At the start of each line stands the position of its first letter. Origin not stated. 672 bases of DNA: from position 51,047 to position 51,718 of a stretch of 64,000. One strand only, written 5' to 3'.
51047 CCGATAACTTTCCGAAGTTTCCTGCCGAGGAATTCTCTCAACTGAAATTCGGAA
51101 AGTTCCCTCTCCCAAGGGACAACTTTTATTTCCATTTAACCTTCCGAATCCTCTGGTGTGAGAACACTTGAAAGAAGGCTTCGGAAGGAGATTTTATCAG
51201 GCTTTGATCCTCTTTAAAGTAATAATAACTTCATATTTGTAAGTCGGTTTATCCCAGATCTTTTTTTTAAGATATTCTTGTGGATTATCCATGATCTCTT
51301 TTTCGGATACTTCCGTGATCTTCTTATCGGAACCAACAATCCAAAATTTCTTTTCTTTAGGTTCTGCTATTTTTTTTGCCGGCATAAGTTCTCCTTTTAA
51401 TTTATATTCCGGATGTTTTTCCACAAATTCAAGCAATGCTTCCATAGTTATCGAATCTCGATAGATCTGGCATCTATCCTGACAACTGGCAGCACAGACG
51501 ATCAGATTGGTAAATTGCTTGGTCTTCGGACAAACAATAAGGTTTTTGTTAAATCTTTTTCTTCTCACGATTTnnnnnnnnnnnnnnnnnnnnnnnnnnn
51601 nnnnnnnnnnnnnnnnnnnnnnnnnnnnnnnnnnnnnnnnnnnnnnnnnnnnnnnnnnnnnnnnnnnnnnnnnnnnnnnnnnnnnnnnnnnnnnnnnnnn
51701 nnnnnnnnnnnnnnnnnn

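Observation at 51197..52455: DapA-fold protein with every canonical catalytic residue substituted, co-transcribed with a 4-Cys protein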

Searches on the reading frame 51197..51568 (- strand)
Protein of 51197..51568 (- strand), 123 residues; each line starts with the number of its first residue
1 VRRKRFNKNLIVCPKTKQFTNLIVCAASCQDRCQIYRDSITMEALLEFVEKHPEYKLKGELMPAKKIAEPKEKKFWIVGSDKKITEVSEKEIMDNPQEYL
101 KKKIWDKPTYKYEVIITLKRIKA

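Call 3: search_protein_families(library=pfam, proteins=[window:51197-51568:-], max_evalue=1)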
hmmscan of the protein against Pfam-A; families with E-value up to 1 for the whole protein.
window:51197-51568:- (123 aa): 2 families
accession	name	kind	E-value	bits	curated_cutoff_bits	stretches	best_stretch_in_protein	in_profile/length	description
PF11513.13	TA0956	-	0.014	16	25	1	31-114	32-107/110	Thermoplasma acidophilum protein TA0956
PF18202.7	TQ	-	0.066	14.1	23.8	1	37-93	26-77/127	T-Q ester bond containing domain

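Call 4: search_protein_families(library=ncbifam, proteins=[window:51197-51568:-], max_evalue=1)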
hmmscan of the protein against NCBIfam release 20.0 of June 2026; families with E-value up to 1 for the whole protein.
window:51197-51568:- (123 aa): 1 family
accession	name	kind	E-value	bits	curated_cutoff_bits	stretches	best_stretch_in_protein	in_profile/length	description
NF045705.1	SurfProtP46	equivalog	0.038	12.7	800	1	33-116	255-337/412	surface antigen P46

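Call 25: find_homologous_proteins(query=window:51197-51568:-)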
Query window:51197-51568:- (123 aa): 20 proteins with E <= 0.001 among 29 candidates.
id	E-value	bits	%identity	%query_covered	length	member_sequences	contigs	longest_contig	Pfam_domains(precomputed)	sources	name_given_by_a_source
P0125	8.0e-67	240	87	100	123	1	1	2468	-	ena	-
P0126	2.9e-65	235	84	100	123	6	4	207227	-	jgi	-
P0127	7.1e-52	192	69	100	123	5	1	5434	-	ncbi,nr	ncbi:MAG: hypothetical protein H8E57_02690 [Candidatus Cloacimonetes bacterium]|nr:hypothetical prot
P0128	6.9e-45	169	59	100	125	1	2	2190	-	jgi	-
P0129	1.8e-44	168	62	98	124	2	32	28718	-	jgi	jgi:hypothetical protein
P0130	2.1e-44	168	63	100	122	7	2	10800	-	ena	-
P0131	2.8e-44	168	62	98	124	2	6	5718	-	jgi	jgi:hypothetical protein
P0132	5.3e-44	167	59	100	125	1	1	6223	-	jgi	jgi:hypothetical protein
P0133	5.3e-44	167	58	100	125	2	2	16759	-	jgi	-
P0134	5.3e-44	167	62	99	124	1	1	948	-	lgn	-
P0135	6.6e-44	166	100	67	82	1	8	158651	-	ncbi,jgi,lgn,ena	-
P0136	7.8e-44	166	56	100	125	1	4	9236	-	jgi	jgi:hypothetical protein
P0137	1.5e-43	165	58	100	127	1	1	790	-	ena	-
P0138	4.2e-43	164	59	99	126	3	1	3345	-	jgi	-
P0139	4.2e-43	164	56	100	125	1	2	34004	-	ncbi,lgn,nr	ncbi:MAG: hypothetical protein APR54_02715 [Candidatus Cloacimonas sp. SDB]|nr:MAG: hypothetical pro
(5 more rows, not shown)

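Call 27: find_encoding_contigs(protein=P0127, flank=6000, max_places=2)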
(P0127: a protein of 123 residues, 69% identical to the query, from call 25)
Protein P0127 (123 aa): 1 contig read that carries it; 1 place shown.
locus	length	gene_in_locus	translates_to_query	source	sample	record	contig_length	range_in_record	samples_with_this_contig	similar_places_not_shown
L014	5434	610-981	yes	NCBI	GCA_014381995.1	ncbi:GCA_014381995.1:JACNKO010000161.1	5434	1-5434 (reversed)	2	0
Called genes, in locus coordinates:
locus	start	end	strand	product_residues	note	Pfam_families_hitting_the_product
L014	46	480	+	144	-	PF00701:DHDPS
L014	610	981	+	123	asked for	-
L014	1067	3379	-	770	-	PF00912:Transgly, PF00905:Transpeptidase, PF06832:BiPBP_C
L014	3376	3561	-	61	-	-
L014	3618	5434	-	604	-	PF07678:TED_complement, PF17973:bMG10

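Call 33: predict_structure(alignment_id=A1)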
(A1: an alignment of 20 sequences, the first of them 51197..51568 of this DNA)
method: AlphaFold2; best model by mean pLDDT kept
length: 123 residues; sequences in the alignment: 20
mean_pLDDT: 75.3   pTM: 0.45
mean pLDDT of the five models: 75.3, 73.2, 68.9, 64.3, 50.6
residues with pLDDT >= 90: 0; 70-90: 100; 50-70: 20; < 50: 3
segments of 3 or more residues with pLDDT < 50: none
pLDDT, mean of each block of 10 residues (from residue 1): 59 76 75 74 82 80 65 80 82 83 78 73 62
secondary structure, 60 per line:
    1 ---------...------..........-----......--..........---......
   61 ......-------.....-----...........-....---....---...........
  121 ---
elements in order: E10-12 E19-21 H22-28 H34-39 H42-51 E55-66 E74-78 E84-88 H89-94 H96-99 E103-106 E110-120

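Call 35: search_protein_representatives(alignment_id=A1)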
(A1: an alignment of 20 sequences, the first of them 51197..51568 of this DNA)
Query: 20 sequences, 124 profile positions. Proteins with E-value up to 0.001 (for the whole library): 17; up to 1e-10: 11; up to 1e-30: 2. The best 17 are listed.
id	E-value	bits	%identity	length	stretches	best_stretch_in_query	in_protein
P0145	3.6e-53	195.0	-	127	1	3-124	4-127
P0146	3.0e-31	124.1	-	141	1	8-121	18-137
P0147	7.7e-30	119.6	-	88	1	38-123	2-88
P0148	8.7e-24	100.0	-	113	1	5-103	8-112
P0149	3.9e-22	94.7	-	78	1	46-124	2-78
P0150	2.8e-17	79.0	-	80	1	46-121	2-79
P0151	5.9e-17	78.0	-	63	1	62-123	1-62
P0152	4.5e-16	75.1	-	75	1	79-124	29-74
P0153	1.9e-14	69.9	-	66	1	67-120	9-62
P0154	1.4e-11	60.6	-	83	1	65-121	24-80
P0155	4.3e-11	59.0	-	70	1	63-123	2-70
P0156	2.9e-10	56.3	-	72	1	61-120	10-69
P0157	1.0e-09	54.6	-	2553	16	13-43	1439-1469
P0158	2.8e-08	49.9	-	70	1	64-121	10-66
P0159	4.6e-07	46.0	-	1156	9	12-42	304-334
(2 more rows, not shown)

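Call 70: search_protein_families(library=padloc, proteins=[window:51197-51568:-], max_evalue=0.01)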
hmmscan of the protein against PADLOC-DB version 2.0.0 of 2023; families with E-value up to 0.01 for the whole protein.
window:51197-51568:- (123 aa): 0 families

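Call 71: search_protein_families(library=phrogs, proteins=[window:51197-51568:-], max_evalue=0.01)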
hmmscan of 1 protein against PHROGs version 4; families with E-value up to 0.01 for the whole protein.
window:51197-51568:- (123 aa): 0 families

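Call 72: search_solved_structures(query=A1, max_evalue=1)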
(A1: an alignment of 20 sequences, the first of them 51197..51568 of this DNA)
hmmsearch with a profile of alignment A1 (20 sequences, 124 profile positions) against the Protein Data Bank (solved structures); distinct sequences matched with E-value up to 1: 9.
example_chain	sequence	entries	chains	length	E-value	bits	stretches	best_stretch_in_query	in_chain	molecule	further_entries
6xyw_Bd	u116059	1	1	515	0.039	17.1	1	42-99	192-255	At1g64880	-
9evs_D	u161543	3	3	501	0.3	14.3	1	43-99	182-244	uS5m | S5 DRBM domain-containing protein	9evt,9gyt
1ygh_A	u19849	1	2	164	0.33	14.1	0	16-54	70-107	PROTEIN (TRANSCRIPTIONAL ACTIVATOR GCN5)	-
4nsq_A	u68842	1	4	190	0.42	13.8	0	16-52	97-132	Histone acetyltransferase KAT2B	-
1cm0_B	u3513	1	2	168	0.43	13.8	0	16-52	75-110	P300/CBP ASSOCIATING FACTOR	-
1uaa_A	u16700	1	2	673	0.7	13.1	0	42-99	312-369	PROTEIN (ATP-DEPENDENT DNA HELICASE REP.)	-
8e6o_A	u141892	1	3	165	0.78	12.9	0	16-52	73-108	Histone acetyltransferase KAT2A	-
8h65_C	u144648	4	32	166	0.78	12.9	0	16-52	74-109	Histone acetyltransferase KAT2A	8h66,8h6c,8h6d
1z4r_A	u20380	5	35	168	0.8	12.9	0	16-52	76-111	General control of amino acid synthesis protein 5-like 2 | Histone acetyltransferase KAT2A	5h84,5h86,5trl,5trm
